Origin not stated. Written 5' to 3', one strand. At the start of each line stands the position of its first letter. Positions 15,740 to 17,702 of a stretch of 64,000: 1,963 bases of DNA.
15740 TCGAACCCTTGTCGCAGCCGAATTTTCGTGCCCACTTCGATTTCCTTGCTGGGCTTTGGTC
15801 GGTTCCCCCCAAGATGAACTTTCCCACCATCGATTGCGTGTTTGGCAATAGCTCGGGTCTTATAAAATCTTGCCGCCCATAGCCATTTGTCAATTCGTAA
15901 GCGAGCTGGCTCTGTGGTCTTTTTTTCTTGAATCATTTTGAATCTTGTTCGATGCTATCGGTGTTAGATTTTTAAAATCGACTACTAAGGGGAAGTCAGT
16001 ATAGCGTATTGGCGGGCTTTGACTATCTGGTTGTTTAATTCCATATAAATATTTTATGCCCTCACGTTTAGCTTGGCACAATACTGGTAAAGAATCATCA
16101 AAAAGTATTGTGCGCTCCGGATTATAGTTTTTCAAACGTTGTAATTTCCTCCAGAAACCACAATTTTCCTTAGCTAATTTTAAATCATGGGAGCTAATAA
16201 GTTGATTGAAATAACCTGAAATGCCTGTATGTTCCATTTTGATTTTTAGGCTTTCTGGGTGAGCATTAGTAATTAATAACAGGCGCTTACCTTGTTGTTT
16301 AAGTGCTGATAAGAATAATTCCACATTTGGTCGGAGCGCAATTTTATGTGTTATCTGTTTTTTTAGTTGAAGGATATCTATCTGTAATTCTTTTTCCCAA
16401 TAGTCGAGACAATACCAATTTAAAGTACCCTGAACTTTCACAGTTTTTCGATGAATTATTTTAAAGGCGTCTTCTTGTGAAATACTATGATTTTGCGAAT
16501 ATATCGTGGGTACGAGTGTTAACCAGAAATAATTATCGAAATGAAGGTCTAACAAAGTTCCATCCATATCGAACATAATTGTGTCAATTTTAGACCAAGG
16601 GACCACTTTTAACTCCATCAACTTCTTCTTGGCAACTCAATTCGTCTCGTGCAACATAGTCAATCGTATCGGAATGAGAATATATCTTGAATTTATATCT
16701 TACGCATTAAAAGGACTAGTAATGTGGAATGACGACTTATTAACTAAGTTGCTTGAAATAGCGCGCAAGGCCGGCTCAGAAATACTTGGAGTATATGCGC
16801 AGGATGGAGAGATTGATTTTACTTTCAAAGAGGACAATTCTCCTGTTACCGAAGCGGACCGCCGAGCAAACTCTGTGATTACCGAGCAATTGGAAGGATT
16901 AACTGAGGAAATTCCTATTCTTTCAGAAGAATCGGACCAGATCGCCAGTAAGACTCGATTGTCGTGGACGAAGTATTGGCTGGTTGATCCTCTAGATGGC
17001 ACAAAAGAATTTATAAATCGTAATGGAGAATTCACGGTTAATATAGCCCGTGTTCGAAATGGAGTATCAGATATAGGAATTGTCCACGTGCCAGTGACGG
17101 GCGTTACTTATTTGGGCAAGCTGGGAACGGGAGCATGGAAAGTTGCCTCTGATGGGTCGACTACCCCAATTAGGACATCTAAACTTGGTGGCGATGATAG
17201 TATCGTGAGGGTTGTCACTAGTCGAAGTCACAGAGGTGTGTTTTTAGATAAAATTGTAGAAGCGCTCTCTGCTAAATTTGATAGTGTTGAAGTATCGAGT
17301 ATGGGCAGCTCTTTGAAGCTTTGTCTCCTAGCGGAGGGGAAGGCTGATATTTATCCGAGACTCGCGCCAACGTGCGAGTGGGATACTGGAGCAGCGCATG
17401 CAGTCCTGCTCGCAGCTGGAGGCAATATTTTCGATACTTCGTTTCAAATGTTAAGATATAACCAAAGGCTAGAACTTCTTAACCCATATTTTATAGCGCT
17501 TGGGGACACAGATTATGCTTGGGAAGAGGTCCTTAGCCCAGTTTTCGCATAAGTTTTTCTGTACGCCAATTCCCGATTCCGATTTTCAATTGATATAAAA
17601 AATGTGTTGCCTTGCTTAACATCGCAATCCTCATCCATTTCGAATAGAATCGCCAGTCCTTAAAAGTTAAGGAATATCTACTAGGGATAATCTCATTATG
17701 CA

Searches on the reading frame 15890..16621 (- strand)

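Call 59: search_protein_families(library=pfam, proteins=[window:15890-16621:-], max_evalue=0.00001)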
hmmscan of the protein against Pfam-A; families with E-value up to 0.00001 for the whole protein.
window:15890-16621:- (243 aa): 2 families
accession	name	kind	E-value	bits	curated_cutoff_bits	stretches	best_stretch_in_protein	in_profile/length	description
PF00702.32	Hydrolase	-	8.1e-15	56.2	26.4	1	12-178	1-181/191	haloacid dehalogenase-like hydrolase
PF13419.12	HAD_2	-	7.8e-14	52.6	23.8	1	15-191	1-175/178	Haloacid dehalogenase-like hydrolase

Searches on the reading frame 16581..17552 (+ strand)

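Call 59: search_protein_families(library=pfam, proteins=[window:16581-17552:+], max_evalue=0.00001)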
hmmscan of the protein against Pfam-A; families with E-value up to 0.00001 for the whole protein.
window:16581-17552:+ (323 aa): 1 family
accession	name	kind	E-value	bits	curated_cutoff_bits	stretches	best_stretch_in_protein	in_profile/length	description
PF00459.30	Inositol_P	-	4.4e-45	154.7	27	1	51-296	3-248/271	Inositol monophosphatase family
